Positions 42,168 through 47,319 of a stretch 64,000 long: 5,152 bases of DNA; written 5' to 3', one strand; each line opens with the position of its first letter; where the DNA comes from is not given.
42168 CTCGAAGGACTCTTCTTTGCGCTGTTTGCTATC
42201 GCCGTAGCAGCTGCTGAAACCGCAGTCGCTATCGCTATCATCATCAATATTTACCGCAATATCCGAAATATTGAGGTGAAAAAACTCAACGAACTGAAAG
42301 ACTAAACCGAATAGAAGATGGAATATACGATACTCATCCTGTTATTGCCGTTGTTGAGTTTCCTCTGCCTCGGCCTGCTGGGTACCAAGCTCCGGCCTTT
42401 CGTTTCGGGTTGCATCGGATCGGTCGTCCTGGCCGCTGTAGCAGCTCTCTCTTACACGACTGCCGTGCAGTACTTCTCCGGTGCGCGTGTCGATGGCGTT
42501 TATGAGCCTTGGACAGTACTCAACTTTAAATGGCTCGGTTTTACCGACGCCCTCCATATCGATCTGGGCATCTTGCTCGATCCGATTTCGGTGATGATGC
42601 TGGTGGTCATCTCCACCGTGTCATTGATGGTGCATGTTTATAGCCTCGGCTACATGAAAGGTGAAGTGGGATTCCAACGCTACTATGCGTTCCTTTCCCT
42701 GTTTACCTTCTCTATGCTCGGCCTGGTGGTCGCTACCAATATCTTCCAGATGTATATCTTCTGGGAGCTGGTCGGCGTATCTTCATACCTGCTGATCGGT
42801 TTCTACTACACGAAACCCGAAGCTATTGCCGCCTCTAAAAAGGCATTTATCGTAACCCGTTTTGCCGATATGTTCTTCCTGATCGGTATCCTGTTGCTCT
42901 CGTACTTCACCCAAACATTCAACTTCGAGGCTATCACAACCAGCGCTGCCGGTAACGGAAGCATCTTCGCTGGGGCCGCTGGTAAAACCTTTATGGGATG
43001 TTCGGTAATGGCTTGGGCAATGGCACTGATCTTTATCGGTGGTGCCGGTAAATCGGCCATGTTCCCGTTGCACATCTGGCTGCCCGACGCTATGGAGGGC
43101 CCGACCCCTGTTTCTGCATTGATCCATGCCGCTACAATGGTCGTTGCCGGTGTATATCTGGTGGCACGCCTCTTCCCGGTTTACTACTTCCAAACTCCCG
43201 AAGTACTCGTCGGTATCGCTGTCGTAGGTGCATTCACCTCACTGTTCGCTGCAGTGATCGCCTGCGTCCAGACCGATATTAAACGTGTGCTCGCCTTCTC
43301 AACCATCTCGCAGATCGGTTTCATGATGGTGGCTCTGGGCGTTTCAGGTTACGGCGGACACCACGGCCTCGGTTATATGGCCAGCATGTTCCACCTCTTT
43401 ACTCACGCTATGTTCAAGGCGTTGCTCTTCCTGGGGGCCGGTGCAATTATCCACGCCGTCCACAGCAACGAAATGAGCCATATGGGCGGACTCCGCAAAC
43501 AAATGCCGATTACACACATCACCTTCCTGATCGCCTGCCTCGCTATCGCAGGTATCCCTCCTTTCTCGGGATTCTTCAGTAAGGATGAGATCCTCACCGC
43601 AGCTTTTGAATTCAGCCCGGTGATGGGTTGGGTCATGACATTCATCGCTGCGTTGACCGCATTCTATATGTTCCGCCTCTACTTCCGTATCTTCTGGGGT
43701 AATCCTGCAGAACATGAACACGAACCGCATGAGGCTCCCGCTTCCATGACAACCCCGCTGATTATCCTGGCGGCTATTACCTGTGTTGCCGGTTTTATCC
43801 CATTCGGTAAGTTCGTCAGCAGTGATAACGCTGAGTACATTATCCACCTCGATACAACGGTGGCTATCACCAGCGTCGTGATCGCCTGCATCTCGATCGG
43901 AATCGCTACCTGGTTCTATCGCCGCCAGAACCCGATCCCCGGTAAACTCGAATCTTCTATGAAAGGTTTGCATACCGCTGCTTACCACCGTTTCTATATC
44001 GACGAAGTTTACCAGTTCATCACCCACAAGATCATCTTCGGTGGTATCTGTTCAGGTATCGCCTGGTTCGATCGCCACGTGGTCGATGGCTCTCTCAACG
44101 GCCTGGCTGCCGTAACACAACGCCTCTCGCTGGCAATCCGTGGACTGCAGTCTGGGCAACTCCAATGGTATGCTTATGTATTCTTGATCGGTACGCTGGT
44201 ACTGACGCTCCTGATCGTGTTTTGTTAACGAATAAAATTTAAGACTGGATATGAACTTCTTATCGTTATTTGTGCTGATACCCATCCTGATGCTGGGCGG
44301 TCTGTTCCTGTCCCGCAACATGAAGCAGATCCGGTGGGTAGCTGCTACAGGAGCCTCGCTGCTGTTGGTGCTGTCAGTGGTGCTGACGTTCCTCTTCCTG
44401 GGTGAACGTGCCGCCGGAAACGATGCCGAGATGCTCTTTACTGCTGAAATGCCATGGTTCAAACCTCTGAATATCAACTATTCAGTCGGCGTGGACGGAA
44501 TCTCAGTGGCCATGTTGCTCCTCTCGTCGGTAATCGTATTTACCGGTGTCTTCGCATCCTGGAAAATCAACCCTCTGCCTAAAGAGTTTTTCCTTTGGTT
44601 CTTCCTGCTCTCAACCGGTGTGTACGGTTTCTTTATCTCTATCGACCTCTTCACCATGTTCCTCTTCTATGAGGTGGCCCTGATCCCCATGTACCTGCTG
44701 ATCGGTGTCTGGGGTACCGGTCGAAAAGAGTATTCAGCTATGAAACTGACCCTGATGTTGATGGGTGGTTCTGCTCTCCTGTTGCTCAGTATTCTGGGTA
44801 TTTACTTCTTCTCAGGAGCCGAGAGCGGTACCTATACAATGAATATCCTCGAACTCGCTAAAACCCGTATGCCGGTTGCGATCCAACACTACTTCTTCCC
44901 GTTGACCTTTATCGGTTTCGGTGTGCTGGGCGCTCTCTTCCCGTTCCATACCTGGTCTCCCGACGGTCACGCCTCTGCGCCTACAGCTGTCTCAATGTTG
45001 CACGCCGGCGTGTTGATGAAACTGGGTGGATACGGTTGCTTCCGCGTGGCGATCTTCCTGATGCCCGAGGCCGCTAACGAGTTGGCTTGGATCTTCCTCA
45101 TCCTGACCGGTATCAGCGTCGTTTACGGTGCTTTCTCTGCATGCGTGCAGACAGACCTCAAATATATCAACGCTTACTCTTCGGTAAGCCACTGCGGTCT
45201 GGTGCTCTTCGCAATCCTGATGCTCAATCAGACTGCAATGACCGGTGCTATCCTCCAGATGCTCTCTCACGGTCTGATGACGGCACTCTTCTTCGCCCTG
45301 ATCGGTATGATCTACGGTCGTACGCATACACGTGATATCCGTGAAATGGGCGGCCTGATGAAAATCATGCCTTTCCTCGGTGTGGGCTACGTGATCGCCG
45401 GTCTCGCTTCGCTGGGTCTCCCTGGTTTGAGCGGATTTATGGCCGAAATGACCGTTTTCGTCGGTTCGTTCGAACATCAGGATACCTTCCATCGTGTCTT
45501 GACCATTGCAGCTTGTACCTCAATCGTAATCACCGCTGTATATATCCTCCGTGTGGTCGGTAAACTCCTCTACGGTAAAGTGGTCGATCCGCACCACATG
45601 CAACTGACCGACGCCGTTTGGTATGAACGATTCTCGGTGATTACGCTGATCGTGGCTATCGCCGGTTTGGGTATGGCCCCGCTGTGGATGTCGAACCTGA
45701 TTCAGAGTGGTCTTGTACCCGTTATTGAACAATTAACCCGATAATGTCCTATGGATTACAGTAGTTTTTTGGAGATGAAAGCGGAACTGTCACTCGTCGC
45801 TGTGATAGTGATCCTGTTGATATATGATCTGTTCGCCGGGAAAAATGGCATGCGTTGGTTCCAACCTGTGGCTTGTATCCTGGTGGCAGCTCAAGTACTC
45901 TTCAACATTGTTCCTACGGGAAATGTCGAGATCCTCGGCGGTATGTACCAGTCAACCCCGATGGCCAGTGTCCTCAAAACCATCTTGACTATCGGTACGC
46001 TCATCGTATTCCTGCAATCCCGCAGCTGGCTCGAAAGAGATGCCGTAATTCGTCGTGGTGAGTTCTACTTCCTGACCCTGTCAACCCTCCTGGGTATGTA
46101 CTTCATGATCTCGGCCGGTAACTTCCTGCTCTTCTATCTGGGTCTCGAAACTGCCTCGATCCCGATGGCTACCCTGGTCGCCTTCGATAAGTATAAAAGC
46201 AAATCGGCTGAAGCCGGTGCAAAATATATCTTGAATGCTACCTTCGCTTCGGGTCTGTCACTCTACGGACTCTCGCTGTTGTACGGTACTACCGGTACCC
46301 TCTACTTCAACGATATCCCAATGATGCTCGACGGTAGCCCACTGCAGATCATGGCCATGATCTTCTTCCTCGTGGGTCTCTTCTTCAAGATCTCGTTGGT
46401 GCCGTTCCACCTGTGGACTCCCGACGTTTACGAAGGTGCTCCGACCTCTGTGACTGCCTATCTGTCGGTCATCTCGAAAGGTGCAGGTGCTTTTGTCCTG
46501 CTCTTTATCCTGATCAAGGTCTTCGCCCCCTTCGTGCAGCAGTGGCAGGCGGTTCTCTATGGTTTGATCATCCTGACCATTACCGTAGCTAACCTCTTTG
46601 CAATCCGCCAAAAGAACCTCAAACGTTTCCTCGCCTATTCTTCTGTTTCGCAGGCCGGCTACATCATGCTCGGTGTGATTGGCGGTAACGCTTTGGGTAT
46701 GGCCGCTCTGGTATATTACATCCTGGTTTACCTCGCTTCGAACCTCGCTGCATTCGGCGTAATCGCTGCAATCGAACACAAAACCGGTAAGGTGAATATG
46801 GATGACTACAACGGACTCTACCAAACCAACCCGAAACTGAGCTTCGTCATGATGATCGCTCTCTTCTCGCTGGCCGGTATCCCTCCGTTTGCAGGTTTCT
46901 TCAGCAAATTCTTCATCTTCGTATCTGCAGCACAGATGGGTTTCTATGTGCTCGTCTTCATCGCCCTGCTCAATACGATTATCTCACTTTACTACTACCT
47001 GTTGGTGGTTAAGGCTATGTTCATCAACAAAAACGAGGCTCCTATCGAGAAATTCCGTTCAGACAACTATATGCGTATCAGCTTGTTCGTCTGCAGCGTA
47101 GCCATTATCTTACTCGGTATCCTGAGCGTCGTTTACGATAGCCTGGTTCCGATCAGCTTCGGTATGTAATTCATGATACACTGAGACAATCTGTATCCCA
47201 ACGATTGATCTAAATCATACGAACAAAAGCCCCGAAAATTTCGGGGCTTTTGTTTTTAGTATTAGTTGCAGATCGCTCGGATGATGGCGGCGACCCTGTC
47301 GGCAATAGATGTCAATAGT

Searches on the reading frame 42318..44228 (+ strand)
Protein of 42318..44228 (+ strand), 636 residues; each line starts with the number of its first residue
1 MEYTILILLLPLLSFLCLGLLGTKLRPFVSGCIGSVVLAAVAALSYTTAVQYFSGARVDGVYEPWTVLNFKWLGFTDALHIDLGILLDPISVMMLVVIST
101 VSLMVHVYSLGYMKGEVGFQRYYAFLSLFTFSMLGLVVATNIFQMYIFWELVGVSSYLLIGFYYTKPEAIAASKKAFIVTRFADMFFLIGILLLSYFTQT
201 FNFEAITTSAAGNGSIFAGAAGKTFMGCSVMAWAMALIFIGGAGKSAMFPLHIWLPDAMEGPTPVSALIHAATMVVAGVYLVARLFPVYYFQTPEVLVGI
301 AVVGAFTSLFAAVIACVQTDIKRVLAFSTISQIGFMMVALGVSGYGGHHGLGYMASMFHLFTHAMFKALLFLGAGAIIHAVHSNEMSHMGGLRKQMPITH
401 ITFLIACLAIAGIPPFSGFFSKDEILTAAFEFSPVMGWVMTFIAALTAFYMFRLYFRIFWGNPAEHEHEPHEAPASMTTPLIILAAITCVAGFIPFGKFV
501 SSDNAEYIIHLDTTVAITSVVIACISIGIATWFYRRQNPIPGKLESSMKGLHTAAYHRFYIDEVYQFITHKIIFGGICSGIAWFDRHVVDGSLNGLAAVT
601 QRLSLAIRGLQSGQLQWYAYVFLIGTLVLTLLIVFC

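Call 32: search_protein_families(library=pfam, proteins=[window:42318-44228:+], max_evalue=0.0001)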
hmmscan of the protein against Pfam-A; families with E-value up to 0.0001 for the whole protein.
window:42318-44228:+ (636 aa): 2 families
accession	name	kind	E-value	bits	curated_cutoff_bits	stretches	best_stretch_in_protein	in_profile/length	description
PF00361.26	Proton_antipo_M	-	1.6e-81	274.2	21.5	1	139-445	1-292/294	NADH:quinone oxidoreductase/Mrp antiporter, TM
PF00662.26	Proton_antipo_N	-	8.3e-18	64.5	24.5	1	72-123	1-51/51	NADH-Ubiquinone oxidoreductase (complex I), chain 5 N-terminus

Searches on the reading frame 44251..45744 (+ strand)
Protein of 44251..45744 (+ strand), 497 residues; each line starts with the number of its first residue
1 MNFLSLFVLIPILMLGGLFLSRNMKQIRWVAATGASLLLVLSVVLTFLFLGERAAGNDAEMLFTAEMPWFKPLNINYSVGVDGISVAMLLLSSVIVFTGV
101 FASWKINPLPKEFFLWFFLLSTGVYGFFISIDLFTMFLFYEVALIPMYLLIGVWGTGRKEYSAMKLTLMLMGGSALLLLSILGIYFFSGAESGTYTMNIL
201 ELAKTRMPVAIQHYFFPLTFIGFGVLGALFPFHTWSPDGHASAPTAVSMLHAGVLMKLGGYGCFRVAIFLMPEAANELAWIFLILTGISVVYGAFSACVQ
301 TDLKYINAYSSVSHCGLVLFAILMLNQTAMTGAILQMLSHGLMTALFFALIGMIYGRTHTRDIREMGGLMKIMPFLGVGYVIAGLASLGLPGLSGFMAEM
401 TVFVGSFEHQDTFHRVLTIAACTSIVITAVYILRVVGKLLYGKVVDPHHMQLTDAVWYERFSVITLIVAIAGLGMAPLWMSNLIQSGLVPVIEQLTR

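Call 32: search_protein_families(library=pfam, proteins=[window:44251-45744:+], max_evalue=0.0001)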
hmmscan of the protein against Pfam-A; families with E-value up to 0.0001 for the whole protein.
window:44251-45744:+ (497 aa): 1 family
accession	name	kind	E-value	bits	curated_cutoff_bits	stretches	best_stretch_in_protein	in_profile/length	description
PF00361.26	Proton_antipo_M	-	9.6e-63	212.5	21.5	1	131-419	2-289/294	NADH:quinone oxidoreductase/Mrp antiporter, TM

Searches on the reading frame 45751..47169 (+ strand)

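Call 32: search_protein_families(library=pfam, proteins=[window:45751-47169:+], max_evalue=0.0001)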
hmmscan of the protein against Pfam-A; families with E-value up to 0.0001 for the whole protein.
window:45751-47169:+ (472 aa): 1 family
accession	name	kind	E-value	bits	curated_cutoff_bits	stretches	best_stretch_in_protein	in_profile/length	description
PF00361.26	Proton_antipo_M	-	2.7e-69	234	21.5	1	122-412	1-294/294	NADH:quinone oxidoreductase/Mrp antiporter, TM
